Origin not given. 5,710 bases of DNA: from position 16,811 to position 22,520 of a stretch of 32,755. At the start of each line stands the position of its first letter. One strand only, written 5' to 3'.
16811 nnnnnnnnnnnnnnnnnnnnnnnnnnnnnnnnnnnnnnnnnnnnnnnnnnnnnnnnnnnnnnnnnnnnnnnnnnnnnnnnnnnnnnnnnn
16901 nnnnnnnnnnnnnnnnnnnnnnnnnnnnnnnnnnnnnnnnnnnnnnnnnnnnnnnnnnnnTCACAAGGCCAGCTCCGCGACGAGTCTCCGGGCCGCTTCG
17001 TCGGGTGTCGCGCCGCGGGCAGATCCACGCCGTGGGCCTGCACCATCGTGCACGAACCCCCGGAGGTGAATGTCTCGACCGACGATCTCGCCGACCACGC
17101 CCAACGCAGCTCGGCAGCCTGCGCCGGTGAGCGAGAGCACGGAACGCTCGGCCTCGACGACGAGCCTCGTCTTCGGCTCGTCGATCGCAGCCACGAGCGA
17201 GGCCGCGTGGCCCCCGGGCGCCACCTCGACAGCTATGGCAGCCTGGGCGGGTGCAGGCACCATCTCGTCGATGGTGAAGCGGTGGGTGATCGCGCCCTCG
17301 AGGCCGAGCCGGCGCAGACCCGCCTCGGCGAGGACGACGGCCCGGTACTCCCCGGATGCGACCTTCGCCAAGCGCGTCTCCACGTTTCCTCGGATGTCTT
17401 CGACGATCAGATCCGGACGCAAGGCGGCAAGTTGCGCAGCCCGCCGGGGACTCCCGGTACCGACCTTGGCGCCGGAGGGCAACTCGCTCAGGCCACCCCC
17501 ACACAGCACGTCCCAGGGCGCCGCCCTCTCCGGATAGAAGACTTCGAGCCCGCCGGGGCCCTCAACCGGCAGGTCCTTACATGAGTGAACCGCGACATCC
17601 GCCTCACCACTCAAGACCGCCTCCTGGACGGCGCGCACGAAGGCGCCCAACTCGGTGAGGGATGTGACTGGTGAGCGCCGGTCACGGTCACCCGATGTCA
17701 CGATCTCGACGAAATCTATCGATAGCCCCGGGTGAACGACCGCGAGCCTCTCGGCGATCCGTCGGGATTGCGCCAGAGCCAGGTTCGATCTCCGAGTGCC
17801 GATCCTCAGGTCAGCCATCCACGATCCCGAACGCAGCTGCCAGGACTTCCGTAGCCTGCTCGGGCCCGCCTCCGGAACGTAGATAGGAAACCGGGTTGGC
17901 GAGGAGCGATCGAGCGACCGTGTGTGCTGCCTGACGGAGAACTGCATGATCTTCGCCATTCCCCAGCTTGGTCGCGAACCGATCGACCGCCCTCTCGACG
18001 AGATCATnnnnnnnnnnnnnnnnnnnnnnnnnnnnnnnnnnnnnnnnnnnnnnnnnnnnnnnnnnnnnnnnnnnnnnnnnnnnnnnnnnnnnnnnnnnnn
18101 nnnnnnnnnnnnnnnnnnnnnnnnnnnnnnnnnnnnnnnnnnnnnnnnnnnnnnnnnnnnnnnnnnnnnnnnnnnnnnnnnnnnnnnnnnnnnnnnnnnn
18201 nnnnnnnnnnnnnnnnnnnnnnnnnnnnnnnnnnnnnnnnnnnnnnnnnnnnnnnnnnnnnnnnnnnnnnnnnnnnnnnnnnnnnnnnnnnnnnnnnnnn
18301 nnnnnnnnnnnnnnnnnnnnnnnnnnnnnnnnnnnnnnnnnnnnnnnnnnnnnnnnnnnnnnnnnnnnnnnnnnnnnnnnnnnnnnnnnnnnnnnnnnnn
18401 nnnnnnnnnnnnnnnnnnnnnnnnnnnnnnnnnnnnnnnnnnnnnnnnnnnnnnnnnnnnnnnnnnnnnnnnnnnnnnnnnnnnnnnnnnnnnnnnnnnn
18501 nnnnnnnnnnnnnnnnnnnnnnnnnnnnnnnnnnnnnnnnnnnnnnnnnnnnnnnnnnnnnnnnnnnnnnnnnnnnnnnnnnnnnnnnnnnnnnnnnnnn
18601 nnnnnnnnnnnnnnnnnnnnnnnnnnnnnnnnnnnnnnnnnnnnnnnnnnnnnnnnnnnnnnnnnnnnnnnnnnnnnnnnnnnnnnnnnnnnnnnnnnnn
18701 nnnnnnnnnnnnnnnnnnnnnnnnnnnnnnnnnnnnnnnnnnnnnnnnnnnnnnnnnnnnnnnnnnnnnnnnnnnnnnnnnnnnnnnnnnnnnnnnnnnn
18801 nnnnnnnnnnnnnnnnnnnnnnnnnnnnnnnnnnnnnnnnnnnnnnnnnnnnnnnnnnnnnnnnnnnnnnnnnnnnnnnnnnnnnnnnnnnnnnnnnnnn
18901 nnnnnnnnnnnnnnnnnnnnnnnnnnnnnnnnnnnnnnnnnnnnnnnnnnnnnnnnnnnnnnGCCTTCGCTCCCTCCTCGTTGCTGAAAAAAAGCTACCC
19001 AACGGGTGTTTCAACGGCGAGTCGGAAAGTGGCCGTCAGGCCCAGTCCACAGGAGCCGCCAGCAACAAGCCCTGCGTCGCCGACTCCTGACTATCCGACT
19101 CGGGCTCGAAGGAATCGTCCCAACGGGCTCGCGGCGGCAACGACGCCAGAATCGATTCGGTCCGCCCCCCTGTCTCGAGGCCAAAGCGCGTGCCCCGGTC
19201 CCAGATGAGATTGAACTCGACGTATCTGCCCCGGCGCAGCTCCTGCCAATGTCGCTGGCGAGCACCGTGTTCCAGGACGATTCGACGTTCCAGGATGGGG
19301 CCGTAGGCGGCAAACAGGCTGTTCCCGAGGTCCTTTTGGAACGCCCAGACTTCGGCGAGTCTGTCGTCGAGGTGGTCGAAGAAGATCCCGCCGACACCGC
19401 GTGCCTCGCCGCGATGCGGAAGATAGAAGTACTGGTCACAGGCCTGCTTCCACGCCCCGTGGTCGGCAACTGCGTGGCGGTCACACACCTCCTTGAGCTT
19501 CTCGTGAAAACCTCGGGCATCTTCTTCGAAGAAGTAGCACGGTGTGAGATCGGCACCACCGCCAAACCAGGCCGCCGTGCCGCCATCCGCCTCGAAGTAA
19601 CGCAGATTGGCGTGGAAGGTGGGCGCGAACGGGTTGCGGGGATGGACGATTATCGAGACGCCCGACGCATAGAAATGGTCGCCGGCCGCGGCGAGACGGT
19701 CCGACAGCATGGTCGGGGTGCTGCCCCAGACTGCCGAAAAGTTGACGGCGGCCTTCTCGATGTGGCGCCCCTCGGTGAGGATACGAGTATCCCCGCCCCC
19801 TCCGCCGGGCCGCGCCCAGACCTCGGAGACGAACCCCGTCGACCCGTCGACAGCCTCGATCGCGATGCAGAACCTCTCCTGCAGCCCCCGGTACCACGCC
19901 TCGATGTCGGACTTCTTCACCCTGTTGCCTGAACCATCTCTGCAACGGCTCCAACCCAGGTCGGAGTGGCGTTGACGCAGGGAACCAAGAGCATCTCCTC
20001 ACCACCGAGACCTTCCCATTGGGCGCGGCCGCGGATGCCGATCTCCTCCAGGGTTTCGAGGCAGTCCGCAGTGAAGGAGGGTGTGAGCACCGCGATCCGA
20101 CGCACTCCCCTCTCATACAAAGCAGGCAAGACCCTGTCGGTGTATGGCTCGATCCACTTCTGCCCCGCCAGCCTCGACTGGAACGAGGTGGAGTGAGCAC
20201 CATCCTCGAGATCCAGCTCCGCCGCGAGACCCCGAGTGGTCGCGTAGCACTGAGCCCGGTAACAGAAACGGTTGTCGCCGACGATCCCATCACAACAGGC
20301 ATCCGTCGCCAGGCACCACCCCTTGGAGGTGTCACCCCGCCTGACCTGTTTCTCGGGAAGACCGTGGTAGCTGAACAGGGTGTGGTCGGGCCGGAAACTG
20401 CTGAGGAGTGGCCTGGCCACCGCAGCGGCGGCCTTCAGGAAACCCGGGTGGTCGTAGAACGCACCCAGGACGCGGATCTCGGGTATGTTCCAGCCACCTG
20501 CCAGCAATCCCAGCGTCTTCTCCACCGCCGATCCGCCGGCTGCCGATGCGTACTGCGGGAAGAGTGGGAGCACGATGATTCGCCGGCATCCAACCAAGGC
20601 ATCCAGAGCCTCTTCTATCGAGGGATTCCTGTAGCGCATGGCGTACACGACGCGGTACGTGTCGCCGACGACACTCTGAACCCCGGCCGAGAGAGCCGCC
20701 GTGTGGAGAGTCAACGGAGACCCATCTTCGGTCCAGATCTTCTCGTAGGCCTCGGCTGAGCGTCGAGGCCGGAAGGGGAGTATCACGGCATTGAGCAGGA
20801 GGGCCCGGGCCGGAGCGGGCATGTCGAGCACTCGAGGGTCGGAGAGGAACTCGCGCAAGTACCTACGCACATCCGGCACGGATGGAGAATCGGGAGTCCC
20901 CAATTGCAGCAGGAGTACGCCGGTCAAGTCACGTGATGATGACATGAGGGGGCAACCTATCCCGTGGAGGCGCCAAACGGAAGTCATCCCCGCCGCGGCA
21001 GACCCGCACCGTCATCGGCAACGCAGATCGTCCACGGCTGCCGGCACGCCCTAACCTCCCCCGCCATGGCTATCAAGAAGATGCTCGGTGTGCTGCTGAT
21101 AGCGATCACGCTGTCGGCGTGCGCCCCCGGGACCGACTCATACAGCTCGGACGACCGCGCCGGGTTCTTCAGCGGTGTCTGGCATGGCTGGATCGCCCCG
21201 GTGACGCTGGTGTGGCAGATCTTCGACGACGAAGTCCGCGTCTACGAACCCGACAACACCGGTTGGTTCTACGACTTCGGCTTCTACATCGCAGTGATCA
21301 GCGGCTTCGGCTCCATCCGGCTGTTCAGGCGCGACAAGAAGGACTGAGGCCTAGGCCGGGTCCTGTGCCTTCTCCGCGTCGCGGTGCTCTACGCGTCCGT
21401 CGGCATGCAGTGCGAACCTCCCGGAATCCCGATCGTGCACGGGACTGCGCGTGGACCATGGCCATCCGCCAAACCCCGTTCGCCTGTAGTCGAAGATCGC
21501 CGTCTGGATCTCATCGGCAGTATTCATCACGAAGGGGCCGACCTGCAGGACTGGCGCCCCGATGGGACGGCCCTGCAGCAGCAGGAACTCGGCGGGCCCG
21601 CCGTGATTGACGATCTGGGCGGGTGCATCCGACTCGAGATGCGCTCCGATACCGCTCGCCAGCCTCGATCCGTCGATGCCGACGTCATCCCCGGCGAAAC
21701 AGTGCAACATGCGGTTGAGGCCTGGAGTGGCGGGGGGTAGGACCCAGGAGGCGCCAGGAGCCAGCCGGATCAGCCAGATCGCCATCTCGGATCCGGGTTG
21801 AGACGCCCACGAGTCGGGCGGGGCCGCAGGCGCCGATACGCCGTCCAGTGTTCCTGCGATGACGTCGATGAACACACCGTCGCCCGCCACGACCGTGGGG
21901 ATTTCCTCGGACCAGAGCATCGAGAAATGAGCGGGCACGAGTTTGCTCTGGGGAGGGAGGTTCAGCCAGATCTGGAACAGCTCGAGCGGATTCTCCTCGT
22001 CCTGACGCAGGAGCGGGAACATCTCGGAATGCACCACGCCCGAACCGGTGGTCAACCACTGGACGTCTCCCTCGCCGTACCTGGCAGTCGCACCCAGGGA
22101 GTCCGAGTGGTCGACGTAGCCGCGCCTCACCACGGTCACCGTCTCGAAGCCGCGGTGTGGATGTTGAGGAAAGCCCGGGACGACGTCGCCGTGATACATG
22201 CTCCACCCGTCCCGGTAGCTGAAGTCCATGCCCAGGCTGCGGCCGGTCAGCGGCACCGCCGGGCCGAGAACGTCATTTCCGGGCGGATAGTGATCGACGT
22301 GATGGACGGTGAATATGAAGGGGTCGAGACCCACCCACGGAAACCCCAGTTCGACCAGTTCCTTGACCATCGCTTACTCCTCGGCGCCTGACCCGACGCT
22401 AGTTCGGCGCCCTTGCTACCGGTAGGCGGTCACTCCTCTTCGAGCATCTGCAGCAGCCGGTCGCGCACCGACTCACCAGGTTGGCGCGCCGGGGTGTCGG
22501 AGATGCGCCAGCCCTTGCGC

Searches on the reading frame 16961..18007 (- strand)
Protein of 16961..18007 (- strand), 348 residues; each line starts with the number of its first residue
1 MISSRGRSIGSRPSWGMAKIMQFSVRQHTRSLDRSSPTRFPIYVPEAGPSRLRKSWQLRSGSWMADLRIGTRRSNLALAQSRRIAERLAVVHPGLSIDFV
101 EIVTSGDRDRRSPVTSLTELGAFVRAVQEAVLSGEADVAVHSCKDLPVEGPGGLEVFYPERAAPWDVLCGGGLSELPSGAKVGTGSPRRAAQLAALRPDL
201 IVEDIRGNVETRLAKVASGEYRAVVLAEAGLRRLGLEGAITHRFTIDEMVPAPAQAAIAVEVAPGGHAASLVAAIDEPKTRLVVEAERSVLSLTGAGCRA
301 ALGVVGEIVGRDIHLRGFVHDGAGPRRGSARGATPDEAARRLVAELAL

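Call 11: search_protein_families(library=pfam, proteins=[window:16961-18007:-], max_evalue=0.001)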
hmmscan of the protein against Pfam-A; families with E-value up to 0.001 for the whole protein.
window:16961-18007:- (348 aa): 2 families
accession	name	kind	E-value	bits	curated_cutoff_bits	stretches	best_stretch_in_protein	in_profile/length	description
PF01379.25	Porphobil_deam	-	1.4e-63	214.6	22.1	1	67-263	1-199/207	Porphobilinogen deaminase, dipyromethane cofactor binding domain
PF03900.20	Porphobil_deamC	-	0.00029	21.6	26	1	283-345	3-67/74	Porphobilinogen deaminase, C-terminal domain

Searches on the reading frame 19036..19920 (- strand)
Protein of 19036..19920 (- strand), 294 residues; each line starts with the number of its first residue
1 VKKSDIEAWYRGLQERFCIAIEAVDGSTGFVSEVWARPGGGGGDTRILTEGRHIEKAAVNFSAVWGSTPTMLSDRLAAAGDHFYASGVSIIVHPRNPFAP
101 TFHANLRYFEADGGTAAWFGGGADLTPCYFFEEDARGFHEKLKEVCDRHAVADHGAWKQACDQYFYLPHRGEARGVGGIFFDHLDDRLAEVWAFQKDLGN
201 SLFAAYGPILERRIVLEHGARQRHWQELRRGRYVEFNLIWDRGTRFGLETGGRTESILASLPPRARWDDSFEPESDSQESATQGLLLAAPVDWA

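Call 11: search_protein_families(library=pfam, proteins=[window:19036-19920:-], max_evalue=0.001)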
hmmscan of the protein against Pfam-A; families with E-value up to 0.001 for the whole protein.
window:19036-19920:- (294 aa): 1 family
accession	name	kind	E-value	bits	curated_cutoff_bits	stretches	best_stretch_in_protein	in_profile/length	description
PF01218.23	Coprogen_oxidas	-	3.4e-109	364.5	31.8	1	6-293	2-295/295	Coproporphyrinogen III oxidase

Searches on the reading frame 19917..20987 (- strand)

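Call 11: search_protein_families(library=pfam, proteins=[window:19917-20987:-], max_evalue=0.001)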
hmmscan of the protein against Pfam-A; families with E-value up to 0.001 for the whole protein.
window:19917-20987:- (356 aa): 1 family
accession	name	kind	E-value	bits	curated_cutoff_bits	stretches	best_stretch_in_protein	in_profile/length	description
PF00762.24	Ferrochelatase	-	5e-91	305.4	27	1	22-354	2-315/317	Ferrochelatase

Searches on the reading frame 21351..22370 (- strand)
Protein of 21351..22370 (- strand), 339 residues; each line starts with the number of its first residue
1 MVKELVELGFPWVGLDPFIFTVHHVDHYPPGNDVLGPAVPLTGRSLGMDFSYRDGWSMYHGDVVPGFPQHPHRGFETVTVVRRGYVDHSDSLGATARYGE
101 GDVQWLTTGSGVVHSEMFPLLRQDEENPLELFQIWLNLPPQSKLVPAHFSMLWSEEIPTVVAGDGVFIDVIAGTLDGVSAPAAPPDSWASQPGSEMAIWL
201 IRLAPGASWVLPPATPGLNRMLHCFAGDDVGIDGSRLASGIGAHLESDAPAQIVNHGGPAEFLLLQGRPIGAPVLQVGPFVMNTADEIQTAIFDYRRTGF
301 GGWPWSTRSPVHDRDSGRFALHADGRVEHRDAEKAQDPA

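Call 11: search_protein_families(library=pfam, proteins=[window:21351-22370:-], max_evalue=0.001)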
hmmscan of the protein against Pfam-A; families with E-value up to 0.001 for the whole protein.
window:21351-22370:- (339 aa): 2 families
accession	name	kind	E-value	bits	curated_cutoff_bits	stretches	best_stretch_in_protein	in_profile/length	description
PF02678.22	Pirin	-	1.1e-24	86.9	26.1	1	60-136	33-108/108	Pirin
PF05726.19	Pirin_C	-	3.4e-16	59.9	27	1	201-301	4-103/103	Pirin C-terminal cupin domain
